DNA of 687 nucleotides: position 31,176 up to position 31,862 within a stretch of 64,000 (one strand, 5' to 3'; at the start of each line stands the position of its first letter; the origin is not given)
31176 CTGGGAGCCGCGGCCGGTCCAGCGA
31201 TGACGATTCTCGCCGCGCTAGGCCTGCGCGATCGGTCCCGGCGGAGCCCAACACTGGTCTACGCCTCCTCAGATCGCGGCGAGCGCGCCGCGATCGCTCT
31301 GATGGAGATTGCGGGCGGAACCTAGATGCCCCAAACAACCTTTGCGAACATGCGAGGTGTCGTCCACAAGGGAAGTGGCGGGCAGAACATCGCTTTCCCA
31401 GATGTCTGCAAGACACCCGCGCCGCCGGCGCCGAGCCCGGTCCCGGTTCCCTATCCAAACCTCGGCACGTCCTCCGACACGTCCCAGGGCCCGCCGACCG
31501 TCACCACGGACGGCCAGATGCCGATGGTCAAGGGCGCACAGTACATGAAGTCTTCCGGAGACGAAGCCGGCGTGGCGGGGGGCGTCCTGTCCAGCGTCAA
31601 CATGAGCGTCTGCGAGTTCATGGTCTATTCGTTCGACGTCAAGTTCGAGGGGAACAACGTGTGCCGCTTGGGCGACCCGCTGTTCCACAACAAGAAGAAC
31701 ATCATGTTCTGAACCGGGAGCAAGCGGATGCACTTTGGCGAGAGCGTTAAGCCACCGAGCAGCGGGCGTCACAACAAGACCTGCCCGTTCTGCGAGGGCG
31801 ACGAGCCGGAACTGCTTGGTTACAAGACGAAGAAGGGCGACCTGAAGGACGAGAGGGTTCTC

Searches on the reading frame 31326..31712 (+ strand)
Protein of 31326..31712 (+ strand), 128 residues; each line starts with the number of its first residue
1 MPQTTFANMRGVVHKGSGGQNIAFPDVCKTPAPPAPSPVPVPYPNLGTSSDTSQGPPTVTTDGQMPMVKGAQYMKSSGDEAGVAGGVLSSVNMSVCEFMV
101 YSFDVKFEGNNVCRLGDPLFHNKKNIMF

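Call 4: search_protein_families(library=pfam, proteins=[window:31326-31712:+], max_evalue=0.01)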
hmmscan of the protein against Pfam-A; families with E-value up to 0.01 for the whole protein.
window:31326-31712:+ (128 aa): 1 family
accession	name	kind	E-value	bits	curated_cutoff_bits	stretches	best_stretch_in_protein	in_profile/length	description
PF13665.11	Tox-PAAR-like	-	4.5e-39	133.4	31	1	21-127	3-107/108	Toxin PAAR-like domain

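Call 6: search_protein_families(library=ncbifam, proteins=[window:31326-31712:+], max_evalue=0.01)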
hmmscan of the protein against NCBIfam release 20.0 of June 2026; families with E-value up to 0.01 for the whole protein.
window:31326-31712:+ (128 aa): 0 families

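Call 12: find_homologous_proteins(query=window:31326-31709:+)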
Query window:31326-31709:+ (128 aa): 3966 proteins with E <= 0.001 among 4001 candidates; the best 120 are listed.
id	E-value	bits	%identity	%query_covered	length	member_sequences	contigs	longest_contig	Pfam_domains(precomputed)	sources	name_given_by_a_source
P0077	1.9e-81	288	100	100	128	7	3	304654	PF13665.12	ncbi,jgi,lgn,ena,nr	ncbi:MAG TPA: DUF4150 domain-containing protein [Thermoanaerobaculia bacterium]|nr:DUF4150 domain-co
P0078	2.1e-71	256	84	99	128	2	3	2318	PF13665.12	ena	-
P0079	3.4e-70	252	87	98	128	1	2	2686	PF13665.12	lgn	-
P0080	9.6e-70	251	86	99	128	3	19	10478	PF13665.12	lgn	-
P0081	1.5e-69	250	86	99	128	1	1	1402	PF13665.12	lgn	-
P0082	2.1e-69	249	86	99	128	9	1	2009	PF13665.12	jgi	-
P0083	3.5e-69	249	83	99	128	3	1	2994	PF13665.12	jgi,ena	-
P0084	3.7e-69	249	84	99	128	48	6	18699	PF13665.12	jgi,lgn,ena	-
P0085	1.4e-68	247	82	99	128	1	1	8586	PF13665.12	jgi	jgi:hypothetical protein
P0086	7.0e-68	244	82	99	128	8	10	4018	PF13665.12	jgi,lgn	jgi:hypothetical protein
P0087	7.2e-68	244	82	99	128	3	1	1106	PF13665.12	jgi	jgi:Domain of unknown function (DUF4150)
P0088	8.0e-68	244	81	99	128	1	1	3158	PF13665.12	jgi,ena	-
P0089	1.2e-67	244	83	99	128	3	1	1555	PF13665.12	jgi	jgi:hypothetical protein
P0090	1.3e-67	244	83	98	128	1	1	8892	PF13665.12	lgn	-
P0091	1.4e-67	243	82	99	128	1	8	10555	PF13665.12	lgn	-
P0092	1.7e-67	243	82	99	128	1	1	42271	PF13665.12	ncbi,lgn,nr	ncbi:MAG TPA: DUF4150 domain-containing protein [Longimicrobiales bacterium]|nr:DUF4150 domain-conta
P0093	2.0e-67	243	81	99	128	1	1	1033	PF13665.12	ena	-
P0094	2.3e-67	243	82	99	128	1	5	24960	PF13665.12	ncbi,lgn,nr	ncbi:MAG: DUF4150 domain-containing protein [Gemmatimonadetes bacterium]|nr:DUF4150 domain-containin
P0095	3.1e-67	242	83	98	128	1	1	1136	PF13665.12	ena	-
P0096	3.8e-67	242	82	99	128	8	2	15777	PF13665.12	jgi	jgi:hypothetical protein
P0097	4.3e-67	242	80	99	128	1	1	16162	PF13665.12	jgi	jgi:hypothetical protein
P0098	9.0e-67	241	80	99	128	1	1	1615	PF13665.12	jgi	jgi:hypothetical protein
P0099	1.1e-66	241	84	98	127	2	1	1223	PF13665.12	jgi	jgi:hypothetical protein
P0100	1.2e-66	241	79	99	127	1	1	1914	PF13665.12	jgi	jgi:hypothetical protein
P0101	1.9e-66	240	80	99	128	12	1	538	PF13665.12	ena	-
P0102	2.3e-66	240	80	99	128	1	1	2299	PF13665.12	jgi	-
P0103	2.5e-66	239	82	99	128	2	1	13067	PF13665.12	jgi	jgi:hypothetical protein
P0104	3.5e-66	239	80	99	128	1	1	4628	PF13665.12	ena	-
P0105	3.9e-66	239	83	99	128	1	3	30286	PF13665.12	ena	-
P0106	8.1e-66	238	80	99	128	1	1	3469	PF13665.12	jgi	jgi:hypothetical protein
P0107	1.2e-65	237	77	99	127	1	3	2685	PF13665.12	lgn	-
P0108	1.7e-65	237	81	99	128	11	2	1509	PF13665.12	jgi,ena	-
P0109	1.8e-65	237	81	99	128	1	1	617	PF13665.12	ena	-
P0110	2.0e-65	237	79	99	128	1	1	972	PF13665.12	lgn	-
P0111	2.3e-65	236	79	99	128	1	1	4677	PF13665.12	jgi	jgi:hypothetical protein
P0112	2.4e-65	236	76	99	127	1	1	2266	PF13665.12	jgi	jgi:hypothetical protein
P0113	2.7e-65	236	79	99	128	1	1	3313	PF13665.12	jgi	jgi:hypothetical protein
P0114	3.0e-65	236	81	99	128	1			PF13665.12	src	-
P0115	3.2e-65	236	81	99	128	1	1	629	PF13665.12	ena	-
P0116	3.7e-65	236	78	99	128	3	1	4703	PF13665.12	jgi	jgi:hypothetical protein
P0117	5.4e-65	235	82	99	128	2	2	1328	PF13665.12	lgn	-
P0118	8.2e-65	235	80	99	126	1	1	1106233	PF13665.12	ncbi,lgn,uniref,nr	ncbi:protein of unknown function DUF4150 (plasmid) [Gemmatirosa kalamazoonensis]|uniref:Tox-PAAR-lik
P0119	8.5e-65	235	78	99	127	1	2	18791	PF13665.12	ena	-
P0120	1.0e-64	234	80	99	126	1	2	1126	PF13665.12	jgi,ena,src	-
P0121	1.2e-64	234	78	99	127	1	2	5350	PF13665.12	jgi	jgi:hypothetical protein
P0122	1.2e-64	234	80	99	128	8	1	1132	PF13665.12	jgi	jgi:uncharacterized protein DUF4150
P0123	1.2e-64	234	76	99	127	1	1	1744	PF13665.12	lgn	-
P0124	1.3e-64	234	79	99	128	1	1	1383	PF13665.12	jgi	jgi:hypothetical protein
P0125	1.4e-64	234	79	98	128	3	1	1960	PF13665.12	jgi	-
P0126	1.7e-64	234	78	99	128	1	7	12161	PF13665.12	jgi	jgi:hypothetical protein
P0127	1.8e-64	233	79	99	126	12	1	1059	PF13665.12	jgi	jgi:uncharacterized protein DUF4150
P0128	2.2e-64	233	80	99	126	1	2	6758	PF13665.12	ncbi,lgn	ncbi:MAG: DUF4150 domain-containing protein [Gemmatimonadales bacterium]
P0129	2.2e-64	233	81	97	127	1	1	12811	PF13665.12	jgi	jgi:Domain of unknown function (DUF4150)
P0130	2.4e-64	233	76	99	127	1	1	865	PF13665.12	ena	-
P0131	3.0e-64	233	78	99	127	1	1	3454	PF13665.12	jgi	-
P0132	3.3e-64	233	78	99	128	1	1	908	PF13665.12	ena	-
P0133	4.2e-64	232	77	99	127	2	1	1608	PF13665.12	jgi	jgi:hypothetical protein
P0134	4.7e-64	232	79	99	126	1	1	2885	PF13665.12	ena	-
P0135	6.5e-64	232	76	99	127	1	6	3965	PF13665.12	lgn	-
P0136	6.7e-64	232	78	99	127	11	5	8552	PF13665.12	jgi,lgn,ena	-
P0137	8.3e-64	231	77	99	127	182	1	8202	PF13665.12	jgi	jgi:hypothetical protein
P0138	1.0e-63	231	77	99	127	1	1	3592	PF13665.12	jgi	jgi:uncharacterized protein DUF4150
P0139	1.0e-63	231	79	99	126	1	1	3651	PF13665.12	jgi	-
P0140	1.1e-63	231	77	99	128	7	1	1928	PF13665.12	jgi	jgi:hypothetical protein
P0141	1.1e-63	231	79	99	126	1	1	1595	PF13665.12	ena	-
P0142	1.2e-63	231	77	99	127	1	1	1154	PF13665.12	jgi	jgi:hypothetical protein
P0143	1.2e-63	231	79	98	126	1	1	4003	PF13665.12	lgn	-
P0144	1.3e-63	231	80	99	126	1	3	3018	PF13665.12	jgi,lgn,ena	jgi:hypothetical protein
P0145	1.3e-63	231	80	99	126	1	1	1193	PF13665.12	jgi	jgi:hypothetical protein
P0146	1.4e-63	231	77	99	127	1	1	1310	PF13665.12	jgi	jgi:hypothetical protein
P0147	1.5e-63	231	76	99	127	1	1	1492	PF13665.12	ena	-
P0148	1.8e-63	230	76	99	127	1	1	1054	PF13665.12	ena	-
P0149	2.0e-63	230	78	99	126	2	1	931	PF13665.12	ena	-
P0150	2.2e-63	230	75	100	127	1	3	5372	PF13665.12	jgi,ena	jgi:hypothetical protein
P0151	2.2e-63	230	81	99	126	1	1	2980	PF13665.12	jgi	-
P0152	2.4e-63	230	79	99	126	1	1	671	PF13665.12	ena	-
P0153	2.5e-63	230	76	99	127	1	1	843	PF13665.12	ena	-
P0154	2.7e-63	230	78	99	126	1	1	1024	PF13665.12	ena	-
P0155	3.0e-63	229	81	98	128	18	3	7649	PF13665.12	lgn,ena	-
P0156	3.1e-63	229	77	99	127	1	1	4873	PF13665.12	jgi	jgi:hypothetical protein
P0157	3.5e-63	229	80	99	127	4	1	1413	PF13665.12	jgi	jgi:hypothetical protein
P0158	3.6e-63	229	81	99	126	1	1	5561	PF13665.12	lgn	-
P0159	3.8e-63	229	75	99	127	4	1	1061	PF13665.12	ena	-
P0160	4.5e-63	229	77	99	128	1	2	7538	PF13665.12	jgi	jgi:hypothetical protein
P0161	5.3e-63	229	78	99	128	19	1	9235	PF13665.12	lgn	-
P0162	5.5e-63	229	76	99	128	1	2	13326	PF13665.12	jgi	jgi:hypothetical protein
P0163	7.1e-63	228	76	99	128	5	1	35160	PF13665.12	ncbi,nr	ncbi:MAG TPA: DUF4150 domain-containing protein [Longimicrobiales bacterium]|nr:DUF4150 domain-conta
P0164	8.6e-63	228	76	99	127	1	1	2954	PF13665.12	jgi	jgi:hypothetical protein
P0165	8.7e-63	228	74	99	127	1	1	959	PF13665.12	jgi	jgi:Domain of unknown function (DUF4150)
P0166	1.0e-62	228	79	99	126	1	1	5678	PF13665.12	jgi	jgi:hypothetical protein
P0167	1.1e-62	228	77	99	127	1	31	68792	PF13665.12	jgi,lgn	jgi:hypothetical protein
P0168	1.2e-62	228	79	99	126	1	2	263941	PF13665.12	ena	-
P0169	1.3e-62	227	79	99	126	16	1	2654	PF13665.12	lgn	-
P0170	1.4e-62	227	81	98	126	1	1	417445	PF13665.12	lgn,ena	-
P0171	1.5e-62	227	74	99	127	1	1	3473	PF13665.12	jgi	jgi:hypothetical protein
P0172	1.8e-62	227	78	99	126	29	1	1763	PF13665.12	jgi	jgi:hypothetical protein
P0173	2.3e-62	227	76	99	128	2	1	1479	PF13665.12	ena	-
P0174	2.8e-62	226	77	100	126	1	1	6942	PF13665.12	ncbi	-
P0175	2.9e-62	226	76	99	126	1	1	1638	PF13665.12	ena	-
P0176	3.0e-62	226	74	99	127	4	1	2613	PF13665.12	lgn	-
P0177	3.0e-62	226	75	98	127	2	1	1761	PF13665.12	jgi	jgi:hypothetical protein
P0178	3.8e-62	226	73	99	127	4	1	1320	PF13665.12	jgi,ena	-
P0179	3.8e-62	226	80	99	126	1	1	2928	PF13665.12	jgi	-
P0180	4.1e-62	226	78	99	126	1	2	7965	PF13665.12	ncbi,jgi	jgi:hypothetical protein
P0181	4.4e-62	226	77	99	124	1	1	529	PF13665.12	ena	-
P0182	4.7e-62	226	76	99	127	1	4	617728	PF13665.12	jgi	jgi:hypothetical protein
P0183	4.8e-62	226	74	99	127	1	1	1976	PF13665.12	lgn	-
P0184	5.0e-62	226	76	99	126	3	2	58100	PF13665.12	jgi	jgi:hypothetical protein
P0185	5.0e-62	226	75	99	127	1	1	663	PF13665.12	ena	-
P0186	5.2e-62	226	74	99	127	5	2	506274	PF13665.12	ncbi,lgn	-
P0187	5.6e-62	225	74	99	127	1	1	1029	PF13665.12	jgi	-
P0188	5.7e-62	225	75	99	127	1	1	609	PF13665.12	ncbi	-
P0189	5.8e-62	225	76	99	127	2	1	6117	PF13665.12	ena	-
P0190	6.1e-62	225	80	99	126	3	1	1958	PF13665.12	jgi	jgi:hypothetical protein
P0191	6.3e-62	225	74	99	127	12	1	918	PF13665.12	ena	-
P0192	6.5e-62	225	74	99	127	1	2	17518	PF13665.12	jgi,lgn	jgi:hypothetical protein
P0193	6.6e-62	225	77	99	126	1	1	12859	PF13665.12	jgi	jgi:hypothetical protein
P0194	7.5e-62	225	73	99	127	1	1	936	PF13665.12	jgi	jgi:hypothetical protein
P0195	7.6e-62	225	79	99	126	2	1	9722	PF13665.12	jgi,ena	-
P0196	7.7e-62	225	75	99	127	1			PF13665.12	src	-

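Call 26: search_protein_representatives(protein=window:31326-31709:+)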
Query: 128 residues. Proteins with E-value up to 0.001 (for the whole library): 2668; up to 1e-10: 1306; up to 1e-30: 24. The best 150 are listed.
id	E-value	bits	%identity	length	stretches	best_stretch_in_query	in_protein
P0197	5.0e-54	198.0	74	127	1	1-127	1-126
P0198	3.2e-52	192.2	70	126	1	1-127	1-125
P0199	1.2e-42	161.3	61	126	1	1-126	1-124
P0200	4.7e-38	146.4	86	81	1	49-126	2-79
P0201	5.0e-38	146.3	62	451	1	3-126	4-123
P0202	4.0e-36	140.2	58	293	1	1-126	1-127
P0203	8.8e-36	139.0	57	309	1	3-122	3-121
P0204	4.4e-35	136.8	78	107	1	47-127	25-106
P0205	4.6e-34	133.5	55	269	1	1-122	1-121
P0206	6.2e-34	133.1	55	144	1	1-122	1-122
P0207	1.6e-33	131.8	56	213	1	1-125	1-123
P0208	4.5e-33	130.3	56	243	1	1-125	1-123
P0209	5.5e-33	130.0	56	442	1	1-120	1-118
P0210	2.7e-32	127.8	55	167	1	1-125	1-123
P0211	3.3e-32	127.5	56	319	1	3-123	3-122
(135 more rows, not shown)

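Call 30: find_encoding_contigs(protein=P0201, flank=4000, max_places=3)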
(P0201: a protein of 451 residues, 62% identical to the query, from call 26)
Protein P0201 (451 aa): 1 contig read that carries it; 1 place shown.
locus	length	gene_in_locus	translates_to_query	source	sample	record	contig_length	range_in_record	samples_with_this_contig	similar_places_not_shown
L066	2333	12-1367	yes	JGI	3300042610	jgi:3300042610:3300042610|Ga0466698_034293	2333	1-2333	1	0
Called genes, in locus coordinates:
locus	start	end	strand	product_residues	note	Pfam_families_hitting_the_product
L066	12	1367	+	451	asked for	PF13665:Tox-PAAR-like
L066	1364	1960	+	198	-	PF07791:Imm11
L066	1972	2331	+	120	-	?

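Call 66: predict_structure(alignment_id=A3)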
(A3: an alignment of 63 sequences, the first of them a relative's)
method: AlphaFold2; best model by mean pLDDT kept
length: 451 residues; sequences in the alignment: 63
mean_pLDDT: 58.0   pTM: 0.50
mean pLDDT of the five models: 58.0, 57.4, 55.3, 54.9, 53.8
residues with pLDDT >= 90: 90; 70-90: 59; 50-70: 69; < 50: 233
segments of 3 or more residues with pLDDT < 50: 1-44, 56-59, 66-68, 73-224, 226-229, 299-309, 441-451
pLDDT, mean of each block of 10 residues (from residue 1): 31 38 37 31 49 51 52 45 40 37 38 39 30 30 37 31 35 35 34 42 38 45 48 83 76 66 54 67 91 70 46 74 91 95 89 93 91 81 58 84 96 97 96 80 43 34
secondary structure, 60 per line:
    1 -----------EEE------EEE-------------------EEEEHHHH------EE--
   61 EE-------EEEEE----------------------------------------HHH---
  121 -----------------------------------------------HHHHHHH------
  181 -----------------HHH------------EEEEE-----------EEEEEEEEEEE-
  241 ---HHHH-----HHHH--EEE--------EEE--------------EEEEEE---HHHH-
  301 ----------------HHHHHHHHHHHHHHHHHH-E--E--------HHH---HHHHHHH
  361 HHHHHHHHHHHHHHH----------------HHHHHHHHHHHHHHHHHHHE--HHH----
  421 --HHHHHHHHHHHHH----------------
elements in order: E12-14 E21-23 E43-46 H47-50 E70-74 H168-174 E213-217 E229-239 H244-247 H253-256 E259-261 E270-272 E287-292 H296-299 H317-334 H354-375 H392-410 H423-435
